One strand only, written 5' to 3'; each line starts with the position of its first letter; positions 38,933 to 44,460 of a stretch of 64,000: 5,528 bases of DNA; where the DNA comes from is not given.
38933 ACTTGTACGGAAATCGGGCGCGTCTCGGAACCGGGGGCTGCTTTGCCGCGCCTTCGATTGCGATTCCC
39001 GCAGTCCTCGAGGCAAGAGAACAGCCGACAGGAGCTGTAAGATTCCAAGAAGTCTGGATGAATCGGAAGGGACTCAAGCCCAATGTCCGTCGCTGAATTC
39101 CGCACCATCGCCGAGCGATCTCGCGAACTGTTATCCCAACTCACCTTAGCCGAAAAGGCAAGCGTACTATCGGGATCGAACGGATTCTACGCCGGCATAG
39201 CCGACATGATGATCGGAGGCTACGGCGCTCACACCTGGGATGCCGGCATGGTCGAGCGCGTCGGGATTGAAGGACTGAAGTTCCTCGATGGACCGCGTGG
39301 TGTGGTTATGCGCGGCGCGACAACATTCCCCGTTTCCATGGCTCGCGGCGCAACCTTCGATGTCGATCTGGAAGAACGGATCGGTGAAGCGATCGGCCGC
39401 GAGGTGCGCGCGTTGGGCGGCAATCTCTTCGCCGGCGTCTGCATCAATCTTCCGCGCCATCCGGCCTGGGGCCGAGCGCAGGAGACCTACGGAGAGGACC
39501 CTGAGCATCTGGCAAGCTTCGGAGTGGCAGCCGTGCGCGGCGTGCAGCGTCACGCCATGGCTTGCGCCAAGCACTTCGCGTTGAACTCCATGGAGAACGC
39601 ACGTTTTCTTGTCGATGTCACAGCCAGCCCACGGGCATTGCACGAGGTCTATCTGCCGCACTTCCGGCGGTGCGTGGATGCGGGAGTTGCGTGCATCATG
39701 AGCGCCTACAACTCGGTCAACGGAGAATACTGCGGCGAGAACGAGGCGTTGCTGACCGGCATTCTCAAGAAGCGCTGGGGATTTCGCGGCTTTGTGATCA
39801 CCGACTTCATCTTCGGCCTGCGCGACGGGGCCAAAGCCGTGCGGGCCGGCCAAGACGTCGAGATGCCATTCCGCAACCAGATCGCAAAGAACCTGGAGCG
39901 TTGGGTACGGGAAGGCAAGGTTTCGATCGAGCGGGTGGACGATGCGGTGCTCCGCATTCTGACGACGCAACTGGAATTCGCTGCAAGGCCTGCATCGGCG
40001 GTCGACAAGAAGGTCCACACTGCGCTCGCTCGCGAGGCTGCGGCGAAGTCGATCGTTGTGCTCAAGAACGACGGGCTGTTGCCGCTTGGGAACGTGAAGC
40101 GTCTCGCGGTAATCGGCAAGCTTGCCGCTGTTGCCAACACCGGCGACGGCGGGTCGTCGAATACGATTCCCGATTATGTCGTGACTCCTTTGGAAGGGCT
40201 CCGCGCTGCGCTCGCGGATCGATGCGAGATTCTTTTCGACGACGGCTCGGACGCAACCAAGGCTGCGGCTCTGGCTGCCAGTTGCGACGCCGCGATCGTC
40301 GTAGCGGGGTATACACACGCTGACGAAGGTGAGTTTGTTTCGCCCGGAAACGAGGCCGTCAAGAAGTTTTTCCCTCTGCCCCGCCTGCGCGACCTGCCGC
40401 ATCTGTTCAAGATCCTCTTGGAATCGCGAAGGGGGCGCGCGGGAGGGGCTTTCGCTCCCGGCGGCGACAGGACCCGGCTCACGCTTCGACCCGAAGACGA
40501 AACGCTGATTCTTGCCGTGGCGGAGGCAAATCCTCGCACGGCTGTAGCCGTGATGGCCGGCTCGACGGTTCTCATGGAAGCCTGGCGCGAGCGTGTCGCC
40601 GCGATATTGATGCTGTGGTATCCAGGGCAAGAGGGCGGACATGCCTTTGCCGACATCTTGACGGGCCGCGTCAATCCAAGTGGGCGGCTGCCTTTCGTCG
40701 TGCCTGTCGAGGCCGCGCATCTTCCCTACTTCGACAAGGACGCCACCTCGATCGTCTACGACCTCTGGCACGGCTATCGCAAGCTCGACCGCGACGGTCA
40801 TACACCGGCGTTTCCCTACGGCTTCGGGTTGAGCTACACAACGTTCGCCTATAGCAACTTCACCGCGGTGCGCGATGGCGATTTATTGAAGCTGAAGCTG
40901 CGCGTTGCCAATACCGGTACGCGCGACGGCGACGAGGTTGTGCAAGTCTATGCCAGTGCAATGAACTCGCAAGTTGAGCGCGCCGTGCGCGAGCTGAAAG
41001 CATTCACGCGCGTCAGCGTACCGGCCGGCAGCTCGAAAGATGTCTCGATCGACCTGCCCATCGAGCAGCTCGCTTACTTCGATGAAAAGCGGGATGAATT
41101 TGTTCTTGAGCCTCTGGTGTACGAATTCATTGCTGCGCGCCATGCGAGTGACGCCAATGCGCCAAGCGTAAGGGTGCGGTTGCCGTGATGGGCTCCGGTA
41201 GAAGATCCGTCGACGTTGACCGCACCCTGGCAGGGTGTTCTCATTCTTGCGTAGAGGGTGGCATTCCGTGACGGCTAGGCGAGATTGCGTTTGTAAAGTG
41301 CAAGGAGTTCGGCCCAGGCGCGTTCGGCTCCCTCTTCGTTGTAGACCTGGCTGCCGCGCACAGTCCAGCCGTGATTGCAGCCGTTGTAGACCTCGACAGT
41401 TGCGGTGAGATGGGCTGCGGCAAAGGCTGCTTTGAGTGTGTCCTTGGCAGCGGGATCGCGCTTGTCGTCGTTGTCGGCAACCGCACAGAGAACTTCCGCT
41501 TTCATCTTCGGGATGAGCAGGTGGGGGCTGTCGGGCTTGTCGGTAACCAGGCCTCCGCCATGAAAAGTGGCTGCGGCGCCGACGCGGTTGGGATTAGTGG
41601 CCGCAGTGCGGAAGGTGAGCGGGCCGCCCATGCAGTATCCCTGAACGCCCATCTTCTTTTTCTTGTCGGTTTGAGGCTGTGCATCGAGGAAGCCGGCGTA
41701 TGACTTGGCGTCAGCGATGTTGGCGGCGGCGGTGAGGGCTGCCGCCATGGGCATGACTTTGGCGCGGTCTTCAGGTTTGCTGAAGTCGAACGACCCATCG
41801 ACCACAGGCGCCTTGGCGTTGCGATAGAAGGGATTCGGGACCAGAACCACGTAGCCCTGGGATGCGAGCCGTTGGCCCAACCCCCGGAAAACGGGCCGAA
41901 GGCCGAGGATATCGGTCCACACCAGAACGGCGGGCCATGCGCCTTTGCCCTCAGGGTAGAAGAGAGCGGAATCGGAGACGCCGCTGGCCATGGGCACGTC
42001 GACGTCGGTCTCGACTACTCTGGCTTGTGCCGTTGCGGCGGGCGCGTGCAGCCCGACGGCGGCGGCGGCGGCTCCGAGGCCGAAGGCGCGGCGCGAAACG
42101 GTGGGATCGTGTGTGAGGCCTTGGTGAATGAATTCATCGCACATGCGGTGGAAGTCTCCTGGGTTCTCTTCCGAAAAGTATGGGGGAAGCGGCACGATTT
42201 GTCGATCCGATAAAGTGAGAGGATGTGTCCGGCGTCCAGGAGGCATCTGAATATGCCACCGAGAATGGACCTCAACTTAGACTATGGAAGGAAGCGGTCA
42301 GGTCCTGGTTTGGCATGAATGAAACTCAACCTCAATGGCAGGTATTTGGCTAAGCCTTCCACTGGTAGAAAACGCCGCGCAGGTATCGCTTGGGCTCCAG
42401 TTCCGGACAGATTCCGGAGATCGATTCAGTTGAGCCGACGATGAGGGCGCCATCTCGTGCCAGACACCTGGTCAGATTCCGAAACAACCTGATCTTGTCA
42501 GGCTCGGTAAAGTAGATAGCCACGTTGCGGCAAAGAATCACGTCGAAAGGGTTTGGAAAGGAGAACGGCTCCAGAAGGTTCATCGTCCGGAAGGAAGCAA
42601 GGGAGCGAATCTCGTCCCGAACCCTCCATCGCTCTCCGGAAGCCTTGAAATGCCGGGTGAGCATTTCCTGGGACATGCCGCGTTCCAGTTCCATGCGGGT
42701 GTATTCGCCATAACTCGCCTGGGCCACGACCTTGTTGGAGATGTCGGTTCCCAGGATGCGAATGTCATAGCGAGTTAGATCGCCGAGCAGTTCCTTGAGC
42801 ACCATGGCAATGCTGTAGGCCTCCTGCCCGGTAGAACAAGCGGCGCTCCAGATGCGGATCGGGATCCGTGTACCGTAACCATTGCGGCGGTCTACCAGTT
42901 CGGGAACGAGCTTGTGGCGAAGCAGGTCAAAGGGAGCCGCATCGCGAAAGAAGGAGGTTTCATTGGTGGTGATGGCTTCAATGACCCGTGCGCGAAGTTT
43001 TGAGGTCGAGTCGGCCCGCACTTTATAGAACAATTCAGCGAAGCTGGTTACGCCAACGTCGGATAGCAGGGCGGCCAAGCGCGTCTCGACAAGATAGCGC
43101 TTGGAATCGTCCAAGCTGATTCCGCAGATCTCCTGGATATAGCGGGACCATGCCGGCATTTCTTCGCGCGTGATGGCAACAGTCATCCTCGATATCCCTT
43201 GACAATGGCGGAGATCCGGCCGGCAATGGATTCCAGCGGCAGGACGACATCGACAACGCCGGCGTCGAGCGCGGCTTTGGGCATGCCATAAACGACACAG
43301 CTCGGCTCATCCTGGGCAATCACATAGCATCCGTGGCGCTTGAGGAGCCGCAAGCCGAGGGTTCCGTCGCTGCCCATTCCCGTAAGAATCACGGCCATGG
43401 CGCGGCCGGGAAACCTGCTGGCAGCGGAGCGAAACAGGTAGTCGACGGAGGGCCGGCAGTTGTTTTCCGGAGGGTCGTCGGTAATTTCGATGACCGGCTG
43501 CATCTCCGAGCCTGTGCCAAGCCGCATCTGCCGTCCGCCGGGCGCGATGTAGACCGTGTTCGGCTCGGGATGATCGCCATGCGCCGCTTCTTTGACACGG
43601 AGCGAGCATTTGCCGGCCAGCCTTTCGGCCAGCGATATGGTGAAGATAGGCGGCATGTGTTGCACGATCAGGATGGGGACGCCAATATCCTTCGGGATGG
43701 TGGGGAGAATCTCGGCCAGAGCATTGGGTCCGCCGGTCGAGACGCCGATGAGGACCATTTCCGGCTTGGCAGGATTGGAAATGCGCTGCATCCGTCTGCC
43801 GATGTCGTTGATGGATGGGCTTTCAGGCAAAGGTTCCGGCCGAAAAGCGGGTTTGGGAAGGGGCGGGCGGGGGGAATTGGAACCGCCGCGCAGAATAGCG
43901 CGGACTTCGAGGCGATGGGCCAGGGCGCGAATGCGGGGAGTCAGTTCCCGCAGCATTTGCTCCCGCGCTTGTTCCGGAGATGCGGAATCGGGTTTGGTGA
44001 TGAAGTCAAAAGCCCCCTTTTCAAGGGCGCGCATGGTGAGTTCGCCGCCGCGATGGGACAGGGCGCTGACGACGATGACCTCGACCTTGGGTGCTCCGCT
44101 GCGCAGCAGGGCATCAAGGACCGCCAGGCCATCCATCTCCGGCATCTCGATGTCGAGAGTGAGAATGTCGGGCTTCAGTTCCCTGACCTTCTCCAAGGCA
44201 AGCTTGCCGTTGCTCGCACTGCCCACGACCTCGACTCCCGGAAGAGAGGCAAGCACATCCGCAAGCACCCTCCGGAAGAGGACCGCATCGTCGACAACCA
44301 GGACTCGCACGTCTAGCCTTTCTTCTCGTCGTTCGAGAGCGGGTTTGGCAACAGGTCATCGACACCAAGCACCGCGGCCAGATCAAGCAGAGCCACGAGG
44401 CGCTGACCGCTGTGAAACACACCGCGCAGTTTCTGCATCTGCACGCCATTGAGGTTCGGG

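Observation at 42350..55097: Ten-gene cluster fusing a complete chemosensory module to a partner-switching module and a PAS-REC-Hpt relay protein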

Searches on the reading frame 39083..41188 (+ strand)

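Call 6: search_protein_families(library=pfam, proteins=[window:39083-41188:+], max_evalue=0.001)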
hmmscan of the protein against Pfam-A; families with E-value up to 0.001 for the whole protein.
window:39083-41188:+ (701 aa): 3 families
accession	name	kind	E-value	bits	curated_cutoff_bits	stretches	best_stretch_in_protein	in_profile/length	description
PF01915.27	Glyco_hydro_3_C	-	8.9e-48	163.3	31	1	324-585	1-200/200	Glycosyl hydrolase family 3 C-terminal domain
PF00933.27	Glyco_hydro_3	-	1.7e-39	136.6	27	1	72-294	73-315/316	Glycosyl hydrolase family 3 N terminal domain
PF14310.12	Fn3-like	-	9.2e-19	67.8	25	1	618-685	1-68/71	Fibronectin type III-like domain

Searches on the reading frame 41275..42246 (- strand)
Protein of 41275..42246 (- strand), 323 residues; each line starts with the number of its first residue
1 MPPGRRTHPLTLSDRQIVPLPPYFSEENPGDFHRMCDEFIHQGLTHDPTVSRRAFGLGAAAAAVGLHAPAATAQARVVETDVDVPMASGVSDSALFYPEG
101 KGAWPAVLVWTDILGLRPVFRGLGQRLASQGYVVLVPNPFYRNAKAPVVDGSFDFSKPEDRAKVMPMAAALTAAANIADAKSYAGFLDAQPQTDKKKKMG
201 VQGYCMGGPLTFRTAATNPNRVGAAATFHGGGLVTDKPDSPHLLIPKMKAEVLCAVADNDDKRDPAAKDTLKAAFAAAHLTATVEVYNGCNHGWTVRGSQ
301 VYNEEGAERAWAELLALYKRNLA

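Call 6: search_protein_families(library=pfam, proteins=[window:41275-42246:-], max_evalue=0.001)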
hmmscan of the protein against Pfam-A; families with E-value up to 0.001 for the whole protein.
window:41275-42246:- (323 aa): 2 families
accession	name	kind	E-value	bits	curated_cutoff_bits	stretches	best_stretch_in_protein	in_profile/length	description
PF01738.24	DLH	-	4e-40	138.2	21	1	95-320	5-215/217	Dienelactone hydrolase family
PF12740.14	PETase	-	2.5e-05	24.2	28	1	78-220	27-148/263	PET hydrolase-like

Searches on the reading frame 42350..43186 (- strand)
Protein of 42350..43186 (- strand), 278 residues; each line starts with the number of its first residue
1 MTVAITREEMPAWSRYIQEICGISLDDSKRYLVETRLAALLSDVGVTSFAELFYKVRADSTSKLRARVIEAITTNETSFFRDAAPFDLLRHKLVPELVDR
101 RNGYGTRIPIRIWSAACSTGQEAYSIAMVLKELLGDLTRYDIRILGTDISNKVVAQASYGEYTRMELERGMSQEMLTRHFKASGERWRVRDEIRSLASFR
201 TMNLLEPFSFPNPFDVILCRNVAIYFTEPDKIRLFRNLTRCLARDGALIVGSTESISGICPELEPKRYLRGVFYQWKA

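Call 3: search_protein_families(library=pfam, proteins=[window:42350-43186:-], max_evalue=0.01)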
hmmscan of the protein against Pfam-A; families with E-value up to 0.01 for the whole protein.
window:42350-43186:- (278 aa): 7 families
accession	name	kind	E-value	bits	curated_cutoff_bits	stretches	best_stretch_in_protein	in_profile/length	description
PF01739.24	CheR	-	2.9e-54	183.9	27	1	75-258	1-181/195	CheR methyltransferase, SAM binding domain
PF03705.20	CheR_N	-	4e-10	39.7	27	1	10-59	3-52/53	CheR methyltransferase, all-alpha domain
PF08242.18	Methyltransf_12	-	3.1e-06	28.3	30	1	188-248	39-98/98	Methyltransferase domain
PF08241.18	Methyltransf_11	-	2.6e-05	25.2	21.2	1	185-250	43-95/95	Methyltransferase domain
PF13649.12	Methyltransf_25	-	4.4e-05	24.5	27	1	197-246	48-97/97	Methyltransferase domain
PF13847.12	Methyltransf_31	-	0.0015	18.6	27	0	206-253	65-112/145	Methyltransferase domain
PF05401.17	NodS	-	0.0026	18.1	24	1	194-254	88-148/201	Nodulation protein S (NodS)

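Call 52: search_protein_families(library=ncbifam, proteins=[window:42350-43186:-], max_evalue=0.00001)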
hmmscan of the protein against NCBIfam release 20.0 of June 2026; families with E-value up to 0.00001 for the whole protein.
window:42350-43186:- (278 aa): 1 family
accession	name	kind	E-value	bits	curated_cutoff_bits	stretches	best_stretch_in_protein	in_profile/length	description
NF007902.0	PRK10611.1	equivalog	1.1e-41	142.9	435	1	14-262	31-272/287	protein-glutamate O-methyltransferase CheR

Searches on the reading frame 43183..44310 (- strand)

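Call 3: search_protein_families(library=pfam, proteins=[window:43183-44310:-], max_evalue=0.01)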
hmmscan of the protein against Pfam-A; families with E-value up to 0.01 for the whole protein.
window:43183-44310:- (375 aa): 2 families
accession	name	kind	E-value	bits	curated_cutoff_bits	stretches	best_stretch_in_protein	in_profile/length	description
PF01339.22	CheB_methylest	-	2e-67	226.7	24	1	186-366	1-174/174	CheB methylesterase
PF00072.30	Response_reg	-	1.9e-23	83.2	30.2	1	3-107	1-100/111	Response regulator receiver domain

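Call 52: search_protein_families(library=ncbifam, proteins=[window:43183-44310:-], max_evalue=0.00001)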
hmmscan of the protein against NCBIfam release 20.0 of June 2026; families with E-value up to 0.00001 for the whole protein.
window:43183-44310:- (375 aa): 62 families (the best 25 are shown)
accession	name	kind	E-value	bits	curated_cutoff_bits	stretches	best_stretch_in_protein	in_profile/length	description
NF001965.0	PRK00742.1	subfamily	1.6e-118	396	293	1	1-370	4-353/357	chemotaxis-specific protein-glutamate methyltransferase CheB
NF009206.0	PRK12555.1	subfamily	7.9e-96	320.9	342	1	1-371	1-337/340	chemotaxis-specific protein-glutamate methyltransferase CheB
TIGR02875.1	spore_0_A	equivalog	2.3e-19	69.7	200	1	1-109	3-110/262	sporulation transcription factor Spo0A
NF008677.0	PRK11697.1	equivalog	2.7e-17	62.9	246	1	1-109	2-104/238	two-component system response regulator BtsR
NF007935.0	PRK10651.1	equivalog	9.4e-17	60.9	250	1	2-106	8-109/216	two-component system response regulator NarL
NF008469.0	PRK11361.1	equivalog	1.7e-16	60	714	1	2-107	6-106/461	acetoacetate metabolism transcriptional regulator AtoC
NF007969.0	PRK10693.1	equivalog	8.6e-16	57.9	329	1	2-127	9-128/337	two-component system response regulator RssB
NF045944.1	ResRegRpaBCyano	equivalog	9.4e-15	54.6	330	1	4-123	1-115/229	response regulator transcription factor RpaB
NF011896.0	PRK15369.1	equivalog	1e-14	54.6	242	1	2-108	5-108/211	two component system response regulator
TIGR01818.1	ntrC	equivalog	3.3e-14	52.5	558.6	1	3-107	1-100/463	nitrogen regulation protein NR(I)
NF041367.1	CheY_Halo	equivalog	6.4e-14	52.3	200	1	3-108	1-101/114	chemotaxis protein CheY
NF052445.1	RespRegMctR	equivalog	1.1e-13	51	300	1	2-107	3-105/205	two-component system response regulator MctR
NF007135.0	PRK09581.1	equivalog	1.2e-13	50.7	474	1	2-137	4-132/457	PleD family two-component system response regulator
NF007708.0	PRK10403.1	equivalog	9e-13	48.2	343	1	2-82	8-89/215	nitrate/nitrite response regulator protein NarP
NF051870.1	NAssimRespRegNtrX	equivalog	2.3e-12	46.6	600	1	3-109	4-107/452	nitrogen assimilation response regulator NtrX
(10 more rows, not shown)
